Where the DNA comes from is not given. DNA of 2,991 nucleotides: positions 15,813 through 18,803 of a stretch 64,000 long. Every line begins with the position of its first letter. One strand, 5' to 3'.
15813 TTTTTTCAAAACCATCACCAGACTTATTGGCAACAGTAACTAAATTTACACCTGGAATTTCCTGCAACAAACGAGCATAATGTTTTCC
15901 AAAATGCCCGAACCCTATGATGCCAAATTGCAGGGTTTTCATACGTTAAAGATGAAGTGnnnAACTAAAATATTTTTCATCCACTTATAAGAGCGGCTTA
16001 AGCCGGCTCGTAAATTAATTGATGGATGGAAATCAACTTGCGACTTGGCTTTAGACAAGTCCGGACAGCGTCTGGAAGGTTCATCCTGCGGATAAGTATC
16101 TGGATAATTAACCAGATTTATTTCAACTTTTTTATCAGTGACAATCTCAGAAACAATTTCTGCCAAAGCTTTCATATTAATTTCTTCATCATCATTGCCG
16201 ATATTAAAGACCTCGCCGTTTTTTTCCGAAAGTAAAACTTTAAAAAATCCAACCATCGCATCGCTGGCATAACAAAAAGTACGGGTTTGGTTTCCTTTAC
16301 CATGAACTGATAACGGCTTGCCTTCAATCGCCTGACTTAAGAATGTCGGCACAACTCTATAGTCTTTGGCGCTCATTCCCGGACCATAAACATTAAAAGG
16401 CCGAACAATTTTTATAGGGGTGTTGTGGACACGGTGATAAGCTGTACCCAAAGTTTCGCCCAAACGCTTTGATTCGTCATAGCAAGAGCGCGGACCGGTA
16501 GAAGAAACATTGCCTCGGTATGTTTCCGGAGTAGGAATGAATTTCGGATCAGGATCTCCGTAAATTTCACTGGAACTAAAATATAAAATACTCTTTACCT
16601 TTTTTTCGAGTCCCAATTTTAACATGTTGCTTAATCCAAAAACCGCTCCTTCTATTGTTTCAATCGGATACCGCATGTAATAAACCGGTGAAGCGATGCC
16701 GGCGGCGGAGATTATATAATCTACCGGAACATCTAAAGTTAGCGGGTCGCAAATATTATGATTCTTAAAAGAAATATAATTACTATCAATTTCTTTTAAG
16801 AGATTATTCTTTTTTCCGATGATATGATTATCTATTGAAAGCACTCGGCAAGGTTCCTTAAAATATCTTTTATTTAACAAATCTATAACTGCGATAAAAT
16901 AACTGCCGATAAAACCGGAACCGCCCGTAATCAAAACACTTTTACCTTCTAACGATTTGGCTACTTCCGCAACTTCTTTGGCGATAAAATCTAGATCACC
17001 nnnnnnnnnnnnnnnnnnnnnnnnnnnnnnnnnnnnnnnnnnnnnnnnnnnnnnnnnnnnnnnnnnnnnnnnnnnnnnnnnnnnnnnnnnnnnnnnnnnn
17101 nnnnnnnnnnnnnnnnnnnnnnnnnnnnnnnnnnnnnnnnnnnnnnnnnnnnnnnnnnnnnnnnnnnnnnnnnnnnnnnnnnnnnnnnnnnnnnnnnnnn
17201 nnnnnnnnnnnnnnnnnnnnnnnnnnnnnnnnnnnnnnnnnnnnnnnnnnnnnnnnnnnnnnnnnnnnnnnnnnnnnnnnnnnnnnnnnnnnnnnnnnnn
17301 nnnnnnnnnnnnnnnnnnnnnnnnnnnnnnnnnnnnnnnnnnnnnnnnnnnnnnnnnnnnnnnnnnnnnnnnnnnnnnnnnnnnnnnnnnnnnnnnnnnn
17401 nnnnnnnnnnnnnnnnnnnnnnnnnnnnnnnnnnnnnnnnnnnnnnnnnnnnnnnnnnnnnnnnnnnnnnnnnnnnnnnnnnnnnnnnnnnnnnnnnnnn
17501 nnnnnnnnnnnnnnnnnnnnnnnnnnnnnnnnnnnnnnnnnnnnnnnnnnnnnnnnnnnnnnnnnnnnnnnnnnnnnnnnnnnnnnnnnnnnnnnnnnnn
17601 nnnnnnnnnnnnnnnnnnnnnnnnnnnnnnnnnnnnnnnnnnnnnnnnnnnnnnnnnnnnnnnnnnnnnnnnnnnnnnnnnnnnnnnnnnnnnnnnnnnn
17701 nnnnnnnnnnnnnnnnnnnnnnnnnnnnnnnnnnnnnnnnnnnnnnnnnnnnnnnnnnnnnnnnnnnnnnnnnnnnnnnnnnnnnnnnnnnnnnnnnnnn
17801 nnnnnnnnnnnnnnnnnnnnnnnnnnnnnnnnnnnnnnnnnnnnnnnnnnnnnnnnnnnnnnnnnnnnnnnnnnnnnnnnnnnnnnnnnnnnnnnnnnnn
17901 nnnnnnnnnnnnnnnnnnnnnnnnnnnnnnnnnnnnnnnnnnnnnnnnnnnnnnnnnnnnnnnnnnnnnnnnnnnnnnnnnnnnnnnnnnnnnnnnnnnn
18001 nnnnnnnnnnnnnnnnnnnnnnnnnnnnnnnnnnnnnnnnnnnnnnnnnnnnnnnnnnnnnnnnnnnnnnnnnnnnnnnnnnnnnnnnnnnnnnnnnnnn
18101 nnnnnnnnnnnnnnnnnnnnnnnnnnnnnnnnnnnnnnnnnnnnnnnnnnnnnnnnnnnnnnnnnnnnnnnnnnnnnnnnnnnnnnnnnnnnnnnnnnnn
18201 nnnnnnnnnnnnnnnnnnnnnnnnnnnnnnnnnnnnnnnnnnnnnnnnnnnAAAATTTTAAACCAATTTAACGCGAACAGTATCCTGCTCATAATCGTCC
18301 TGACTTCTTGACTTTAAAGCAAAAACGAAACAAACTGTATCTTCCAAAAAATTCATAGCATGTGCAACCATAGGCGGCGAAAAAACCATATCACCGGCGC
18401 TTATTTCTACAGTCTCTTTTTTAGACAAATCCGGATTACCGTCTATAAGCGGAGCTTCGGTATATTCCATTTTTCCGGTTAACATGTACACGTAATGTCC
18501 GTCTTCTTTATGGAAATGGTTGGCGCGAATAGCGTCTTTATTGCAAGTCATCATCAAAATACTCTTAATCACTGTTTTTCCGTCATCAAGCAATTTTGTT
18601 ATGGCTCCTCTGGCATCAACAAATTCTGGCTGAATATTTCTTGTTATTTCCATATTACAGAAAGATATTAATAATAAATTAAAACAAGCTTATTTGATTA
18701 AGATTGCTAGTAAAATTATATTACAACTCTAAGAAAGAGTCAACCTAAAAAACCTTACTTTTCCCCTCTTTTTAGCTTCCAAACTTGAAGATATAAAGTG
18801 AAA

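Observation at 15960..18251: Single 763-aa polypeptide fusing an NDP-sugar C-methyltransferase-like module to a UXS-type UDP-glucuronate decarboxylase domain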

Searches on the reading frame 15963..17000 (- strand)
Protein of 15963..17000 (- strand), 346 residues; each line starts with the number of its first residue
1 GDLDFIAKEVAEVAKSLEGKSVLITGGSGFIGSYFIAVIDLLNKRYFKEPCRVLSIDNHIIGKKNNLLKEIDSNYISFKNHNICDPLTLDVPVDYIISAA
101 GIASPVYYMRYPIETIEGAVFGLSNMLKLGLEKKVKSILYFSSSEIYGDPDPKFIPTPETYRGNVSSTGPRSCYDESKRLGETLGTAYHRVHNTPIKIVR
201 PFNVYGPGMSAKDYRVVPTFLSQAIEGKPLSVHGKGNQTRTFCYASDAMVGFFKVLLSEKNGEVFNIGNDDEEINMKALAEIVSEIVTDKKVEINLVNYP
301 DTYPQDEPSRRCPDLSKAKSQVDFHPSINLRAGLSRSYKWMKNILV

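Call 7: search_solved_structures(query=window:15963-17000:-, max_evalue=1e-10, show_alignments=3)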
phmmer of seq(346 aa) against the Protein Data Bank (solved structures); distinct sequences matched with E-value up to 1e-10: 58.
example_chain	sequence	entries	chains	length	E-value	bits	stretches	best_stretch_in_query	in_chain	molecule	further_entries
2b69_A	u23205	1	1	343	5.4e-57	196.9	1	18-342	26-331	UDP-glucuronate decarboxylase 1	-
4gll_A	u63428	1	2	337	6.1e-57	196.7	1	19-342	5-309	UDP-glucuronic acid decarboxylase 1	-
4m55_A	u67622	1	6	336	3.3e-56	194.3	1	19-342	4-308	UDP-glucuronic acid decarboxylase 1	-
4lk3_A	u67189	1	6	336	4.5e-56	193.8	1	19-342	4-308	UDP-glucuronic acid decarboxylase 1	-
8vr2_A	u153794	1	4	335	7.9e-28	101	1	17-342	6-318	NAD-dependent epimerase/dehydratase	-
6bi4_A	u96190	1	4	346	5.2e-23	85.2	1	20-342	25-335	dTDP-glucose 4,6-dehydratase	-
6zl6_A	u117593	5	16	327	6.3e-22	81.6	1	22-344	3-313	Epimerase domain-containing protein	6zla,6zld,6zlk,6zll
6pmh_A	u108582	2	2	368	8e-22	81.2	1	13-341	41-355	UDP-glucose 4-epimerase related protein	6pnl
1g1a_A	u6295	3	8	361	1.1e-21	80.8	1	22-341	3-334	DTDP-D-GLUCOSE 4,6-DEHYDRATASE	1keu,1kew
6bwl_A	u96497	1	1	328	1.4e-21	80.4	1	165-344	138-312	Pal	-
6zlj_A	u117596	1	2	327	2.1e-21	79.9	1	22-344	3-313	Epimerase domain-containing protein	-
8v4g_A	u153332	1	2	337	1.5e-19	73.8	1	17-343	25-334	Putative nucleotide sugar dehydratase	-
8v4h_A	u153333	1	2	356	1.8e-19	73.5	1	17-343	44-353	Putative nucleotide sugar dehydratase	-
9ar1_A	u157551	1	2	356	4.7e-19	72.1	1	10-342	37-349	dTDP-glucose 4,6-dehydratase related protein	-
1r66_A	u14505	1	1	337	7.8e-19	71.4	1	22-342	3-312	TDP-glucose-4,6-dehydratase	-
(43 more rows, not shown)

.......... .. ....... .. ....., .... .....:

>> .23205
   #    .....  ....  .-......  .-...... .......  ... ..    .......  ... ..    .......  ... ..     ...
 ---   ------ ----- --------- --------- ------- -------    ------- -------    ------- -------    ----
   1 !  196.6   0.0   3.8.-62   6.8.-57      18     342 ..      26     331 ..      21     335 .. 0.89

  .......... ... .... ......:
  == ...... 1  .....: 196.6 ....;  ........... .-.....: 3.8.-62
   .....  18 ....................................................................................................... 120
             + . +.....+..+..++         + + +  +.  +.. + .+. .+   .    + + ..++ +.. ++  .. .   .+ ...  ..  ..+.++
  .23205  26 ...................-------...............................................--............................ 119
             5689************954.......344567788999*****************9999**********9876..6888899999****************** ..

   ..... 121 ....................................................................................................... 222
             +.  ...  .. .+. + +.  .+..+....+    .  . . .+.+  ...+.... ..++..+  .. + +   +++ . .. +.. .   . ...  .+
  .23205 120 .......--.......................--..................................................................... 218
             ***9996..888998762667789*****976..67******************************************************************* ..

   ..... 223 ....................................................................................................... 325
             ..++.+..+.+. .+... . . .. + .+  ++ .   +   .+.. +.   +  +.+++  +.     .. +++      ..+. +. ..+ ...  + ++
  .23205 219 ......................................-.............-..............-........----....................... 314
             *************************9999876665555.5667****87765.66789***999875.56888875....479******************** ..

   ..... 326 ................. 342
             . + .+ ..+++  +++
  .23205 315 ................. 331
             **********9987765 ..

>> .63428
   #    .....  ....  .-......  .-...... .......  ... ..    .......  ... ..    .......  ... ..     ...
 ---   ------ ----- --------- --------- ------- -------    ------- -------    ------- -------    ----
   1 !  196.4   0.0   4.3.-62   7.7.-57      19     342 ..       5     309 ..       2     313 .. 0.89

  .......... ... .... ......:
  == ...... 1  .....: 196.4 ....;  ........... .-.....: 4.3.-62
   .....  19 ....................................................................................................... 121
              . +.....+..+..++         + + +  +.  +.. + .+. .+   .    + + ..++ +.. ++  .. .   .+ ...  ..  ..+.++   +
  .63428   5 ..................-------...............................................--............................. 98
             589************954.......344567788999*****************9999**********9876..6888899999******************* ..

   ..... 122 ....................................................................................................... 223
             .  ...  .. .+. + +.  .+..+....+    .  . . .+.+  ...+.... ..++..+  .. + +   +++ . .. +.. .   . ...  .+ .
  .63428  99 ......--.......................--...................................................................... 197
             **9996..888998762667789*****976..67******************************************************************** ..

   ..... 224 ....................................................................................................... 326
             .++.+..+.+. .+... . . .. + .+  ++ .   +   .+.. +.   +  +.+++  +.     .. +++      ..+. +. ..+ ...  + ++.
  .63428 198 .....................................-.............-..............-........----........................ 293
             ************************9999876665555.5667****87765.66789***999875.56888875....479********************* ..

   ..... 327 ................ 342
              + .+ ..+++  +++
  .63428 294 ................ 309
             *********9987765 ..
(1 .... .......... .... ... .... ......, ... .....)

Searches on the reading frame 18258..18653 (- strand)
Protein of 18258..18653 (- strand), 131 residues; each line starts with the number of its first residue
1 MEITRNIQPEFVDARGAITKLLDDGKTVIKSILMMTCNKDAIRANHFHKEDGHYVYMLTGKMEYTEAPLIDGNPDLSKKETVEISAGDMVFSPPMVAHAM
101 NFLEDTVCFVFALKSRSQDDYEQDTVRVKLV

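Call 5: search_protein_families(library=pfam, proteins=[window:18258-18653:-], max_evalue=0.001)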
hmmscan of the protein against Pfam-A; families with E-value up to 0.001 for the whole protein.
window:18258-18653:- (131 aa): 5 families
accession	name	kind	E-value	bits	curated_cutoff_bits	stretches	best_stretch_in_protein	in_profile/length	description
PF07883.17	Cupin_2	-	1.2e-05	25.3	27.2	1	38-108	6-64/70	Cupin domain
PF12973.13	Cupin_7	-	3.8e-05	23.9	27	1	16-112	19-100/105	ChrR Cupin-like domain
PF00190.28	Cupin_1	-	0.00012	22.1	22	1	27-115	30-115/151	Cupin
PF05523.17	FdtA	-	0.00018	21.7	23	1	33-125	36-123/131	WxcM-like, C-terminal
PF00908.23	dTDP_sugar_isom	-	0.00073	19.7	27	1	33-119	45-135/168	dTDP-4-dehydrorhamnose 3,5-epimerase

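Call 6: search_protein_families(library=ncbifam, proteins=[window:18258-18653:-], max_evalue=0.001)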
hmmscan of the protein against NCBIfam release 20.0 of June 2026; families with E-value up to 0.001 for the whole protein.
window:18258-18653:- (131 aa): 3 families
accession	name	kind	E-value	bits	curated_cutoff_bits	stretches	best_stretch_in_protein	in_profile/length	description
TIGR03037.1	anthran_nbaC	equivalog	2.6e-05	24.3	145.95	1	43-119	39-108/159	3-hydroxyanthranilate 3,4-dioxygenase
TIGR03404.1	bicupin_oxalic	subfamily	3.4e-05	23.1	254.2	1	34-122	71-152/367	bicupin, oxalate decarboxylase family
NF009763.0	PRK13264.1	equivalog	0.00029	20.8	220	1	43-118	47-114/178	3-hydroxyanthranilate 3,4-dioxygenase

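Call 30: search_solved_structures(query=A1, max_evalue=10, show_alignments=3)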
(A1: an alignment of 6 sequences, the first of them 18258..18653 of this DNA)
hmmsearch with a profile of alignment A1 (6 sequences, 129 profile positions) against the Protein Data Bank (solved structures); distinct sequences matched with E-value up to 10: 46.
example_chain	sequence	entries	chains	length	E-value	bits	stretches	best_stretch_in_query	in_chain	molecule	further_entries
6ufi_A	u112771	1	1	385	2.7e-10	43.2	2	36-111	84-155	Cupin domain-containing protein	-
6tzp_A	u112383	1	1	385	8.2e-10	41.7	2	36-111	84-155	Oxalate decarboxylase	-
4met_A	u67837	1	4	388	1.3e-09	41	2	36-111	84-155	Oxalate decarboxylase OxdC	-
5hi0_A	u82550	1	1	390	1.5e-09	40.8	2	36-111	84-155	Oxalate decarboxylase OxdC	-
3s0m_A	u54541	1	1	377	1.6e-09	40.7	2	36-111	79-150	Oxalate decarboxylase oxdC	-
5vg3_A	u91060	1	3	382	1.7e-09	40.7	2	36-111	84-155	Oxalate decarboxylase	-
2v09_A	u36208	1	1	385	1.7e-09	40.7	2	36-111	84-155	OXALATE DECARBOXYLASE OXDC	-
1j58_A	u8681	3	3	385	1.7e-09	40.6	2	36-111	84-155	YVRK PROTEIN | OXALATE DECARBOXYLASE OXDC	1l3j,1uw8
2uyb_A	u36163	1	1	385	1.9e-09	40.5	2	36-111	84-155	OXALATE DECARBOXYLASE OXDC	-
2uy9_A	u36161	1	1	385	1.9e-09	40.5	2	36-110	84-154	OXALATE DECARBOXYLASE OXDC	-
2uya_A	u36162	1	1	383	2e-09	40.4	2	36-110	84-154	OXALATE DECARBOXYLASE OXDC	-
2uy8_A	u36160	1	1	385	3.1e-08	36.6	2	34-108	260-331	OXALATE DECARBOXYLASE OXDC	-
2vqa_A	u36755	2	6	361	5.5e-06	29.3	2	36-101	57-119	SLL1358 PROTEIN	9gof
2b9u_A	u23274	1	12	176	8.3e-05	25.5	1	10-113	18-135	hypothetical dTDP-4-dehydrorhamnose 3,5-epimerase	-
1wlt_A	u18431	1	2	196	0.00011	25.1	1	11-113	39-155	176aa long hypothetical dTDP-4-dehydrorhamnose 3,5-epimerase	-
2pa7_A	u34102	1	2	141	0.00016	24.5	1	4-119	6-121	DTDP-6-deoxy-3,4-keto-hexulose isomerase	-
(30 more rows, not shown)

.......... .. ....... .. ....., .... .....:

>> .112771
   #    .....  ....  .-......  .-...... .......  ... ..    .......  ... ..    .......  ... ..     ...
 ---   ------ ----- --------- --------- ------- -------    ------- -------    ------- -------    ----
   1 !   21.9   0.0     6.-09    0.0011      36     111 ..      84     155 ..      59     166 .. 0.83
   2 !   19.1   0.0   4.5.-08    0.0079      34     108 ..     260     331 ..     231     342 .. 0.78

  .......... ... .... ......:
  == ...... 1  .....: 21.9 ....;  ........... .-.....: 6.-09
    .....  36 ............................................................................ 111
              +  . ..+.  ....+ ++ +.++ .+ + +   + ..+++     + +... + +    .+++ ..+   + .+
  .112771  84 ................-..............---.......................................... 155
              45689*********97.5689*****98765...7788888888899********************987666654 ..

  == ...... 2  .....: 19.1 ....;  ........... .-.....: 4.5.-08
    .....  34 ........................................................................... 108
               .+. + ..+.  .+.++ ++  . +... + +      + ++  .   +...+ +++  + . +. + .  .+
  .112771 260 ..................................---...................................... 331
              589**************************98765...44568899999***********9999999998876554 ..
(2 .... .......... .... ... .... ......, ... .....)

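Call 32: find_homologous_proteins(query=window:18258-18653:-, max_evalue=0.00001)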
Query window:18258-18653:- (131 aa): 94 proteins with E <= 0.00001 among 100 candidates.
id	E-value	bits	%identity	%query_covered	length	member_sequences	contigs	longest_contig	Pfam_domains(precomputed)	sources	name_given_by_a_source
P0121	1.7e-81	288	100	100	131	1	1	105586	PF07883.18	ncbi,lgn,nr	ncbi:MAG TPA: cupin domain-containing protein [Candidatus Udaeobacter sp.]|nr:cupin domain-containin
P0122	8.2e-66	237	82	100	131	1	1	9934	PF07883.18,PF00190.29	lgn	-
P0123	3.9e-62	226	79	100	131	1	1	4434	PF07883.18,PF00190.29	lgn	-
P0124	2.6e-61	223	77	100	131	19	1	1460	PF07883.18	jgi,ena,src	-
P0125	3.7e-61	222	74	100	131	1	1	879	PF07883.18,PF12973.14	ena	-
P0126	3.7e-60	219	78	100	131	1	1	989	PF07883.18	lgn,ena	-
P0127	4.6e-57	209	71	100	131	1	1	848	PF07883.18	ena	-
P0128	1.0e-56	208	73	100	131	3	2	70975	-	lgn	-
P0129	6.2e-56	206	70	100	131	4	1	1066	PF00190.29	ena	-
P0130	6.3e-56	206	69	100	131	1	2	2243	-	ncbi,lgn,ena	-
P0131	9.1e-56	205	69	100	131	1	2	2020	-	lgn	-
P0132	1.8e-55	204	70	100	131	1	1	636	PF07883.18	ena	-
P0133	9.8e-55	202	70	100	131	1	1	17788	PF07883.18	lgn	-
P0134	1.7e-54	201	72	100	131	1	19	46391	-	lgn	-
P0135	2.7e-54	200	68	100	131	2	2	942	PF07883.18,PF12973.14,PF14667.13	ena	-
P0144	1.1e-46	176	63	100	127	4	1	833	PF07883.18,PF00190.29,PF12973.14,PF05523.18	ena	-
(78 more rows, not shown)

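Call 39: predict_structure(alignment_id=A2)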
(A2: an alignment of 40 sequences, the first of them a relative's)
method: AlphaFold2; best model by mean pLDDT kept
length: 131 residues; sequences in the alignment: 40
mean_pLDDT: 96.8   pTM: 0.88
mean pLDDT of the five models: 96.8, 96.8, 96.5, 96.3, 96.1
residues with pLDDT >= 90: 129; 70-90: 2; 50-70: 0; < 50: 0
segments of 3 or more residues with pLDDT < 50: none
pLDDT, mean of each block of 10 residues (from residue 1): 96 97 94 98 97 98 98 97 98 98 98 94 96 94
secondary structure, 60 per line:
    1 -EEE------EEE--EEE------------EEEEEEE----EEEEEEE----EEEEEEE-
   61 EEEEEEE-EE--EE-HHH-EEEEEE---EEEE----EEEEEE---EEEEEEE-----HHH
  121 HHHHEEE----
elements in order: E2-4 E11-13 E16-18 E31-37 E42-48 E53-59 E61-67 E80-85 E89-92 E97-102 E106-112 H118-124 E125-127

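Call 79: search_solved_structures(query=P0144, max_evalue=10, show_alignments=5)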
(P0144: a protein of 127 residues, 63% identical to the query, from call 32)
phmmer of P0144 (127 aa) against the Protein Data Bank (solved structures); distinct sequences matched with E-value up to 10: 20.
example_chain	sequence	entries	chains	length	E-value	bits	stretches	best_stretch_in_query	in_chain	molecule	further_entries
6ufi_A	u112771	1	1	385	4.1e-08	36.6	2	29-107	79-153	Cupin domain-containing protein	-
4met_A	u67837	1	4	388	1.1e-07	35.2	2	29-107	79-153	Oxalate decarboxylase OxdC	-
6tzp_A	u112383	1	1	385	1.5e-07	34.7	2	29-107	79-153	Oxalate decarboxylase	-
2uyb_A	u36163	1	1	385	1.9e-07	34.4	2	29-107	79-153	OXALATE DECARBOXYLASE OXDC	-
2uy9_A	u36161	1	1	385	2e-07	34.4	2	29-106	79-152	OXALATE DECARBOXYLASE OXDC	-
3s0m_A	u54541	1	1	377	2e-07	34.4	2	29-107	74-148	Oxalate decarboxylase oxdC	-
2uya_A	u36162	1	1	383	2e-07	34.4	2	29-106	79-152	OXALATE DECARBOXYLASE OXDC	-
2v09_A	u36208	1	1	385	2e-07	34.3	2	29-107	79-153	OXALATE DECARBOXYLASE OXDC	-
5vg3_A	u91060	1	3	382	2e-07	34.3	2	29-107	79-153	Oxalate decarboxylase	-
1j58_A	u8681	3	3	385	2.1e-07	34.3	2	29-107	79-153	YVRK PROTEIN | OXALATE DECARBOXYLASE OXDC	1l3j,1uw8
5hi0_A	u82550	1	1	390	2.2e-07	34.2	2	29-106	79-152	Oxalate decarboxylase OxdC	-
2uy8_A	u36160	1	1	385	1.5e-06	31.5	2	29-107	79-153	OXALATE DECARBOXYLASE OXDC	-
2vqa_A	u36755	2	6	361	0.00027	24.2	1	33-96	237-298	SLL1358 PROTEIN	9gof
4zu7_A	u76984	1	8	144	0.01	19.1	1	11-117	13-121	QdtA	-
7zyb_A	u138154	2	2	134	0.043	17.1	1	33-109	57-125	Cupin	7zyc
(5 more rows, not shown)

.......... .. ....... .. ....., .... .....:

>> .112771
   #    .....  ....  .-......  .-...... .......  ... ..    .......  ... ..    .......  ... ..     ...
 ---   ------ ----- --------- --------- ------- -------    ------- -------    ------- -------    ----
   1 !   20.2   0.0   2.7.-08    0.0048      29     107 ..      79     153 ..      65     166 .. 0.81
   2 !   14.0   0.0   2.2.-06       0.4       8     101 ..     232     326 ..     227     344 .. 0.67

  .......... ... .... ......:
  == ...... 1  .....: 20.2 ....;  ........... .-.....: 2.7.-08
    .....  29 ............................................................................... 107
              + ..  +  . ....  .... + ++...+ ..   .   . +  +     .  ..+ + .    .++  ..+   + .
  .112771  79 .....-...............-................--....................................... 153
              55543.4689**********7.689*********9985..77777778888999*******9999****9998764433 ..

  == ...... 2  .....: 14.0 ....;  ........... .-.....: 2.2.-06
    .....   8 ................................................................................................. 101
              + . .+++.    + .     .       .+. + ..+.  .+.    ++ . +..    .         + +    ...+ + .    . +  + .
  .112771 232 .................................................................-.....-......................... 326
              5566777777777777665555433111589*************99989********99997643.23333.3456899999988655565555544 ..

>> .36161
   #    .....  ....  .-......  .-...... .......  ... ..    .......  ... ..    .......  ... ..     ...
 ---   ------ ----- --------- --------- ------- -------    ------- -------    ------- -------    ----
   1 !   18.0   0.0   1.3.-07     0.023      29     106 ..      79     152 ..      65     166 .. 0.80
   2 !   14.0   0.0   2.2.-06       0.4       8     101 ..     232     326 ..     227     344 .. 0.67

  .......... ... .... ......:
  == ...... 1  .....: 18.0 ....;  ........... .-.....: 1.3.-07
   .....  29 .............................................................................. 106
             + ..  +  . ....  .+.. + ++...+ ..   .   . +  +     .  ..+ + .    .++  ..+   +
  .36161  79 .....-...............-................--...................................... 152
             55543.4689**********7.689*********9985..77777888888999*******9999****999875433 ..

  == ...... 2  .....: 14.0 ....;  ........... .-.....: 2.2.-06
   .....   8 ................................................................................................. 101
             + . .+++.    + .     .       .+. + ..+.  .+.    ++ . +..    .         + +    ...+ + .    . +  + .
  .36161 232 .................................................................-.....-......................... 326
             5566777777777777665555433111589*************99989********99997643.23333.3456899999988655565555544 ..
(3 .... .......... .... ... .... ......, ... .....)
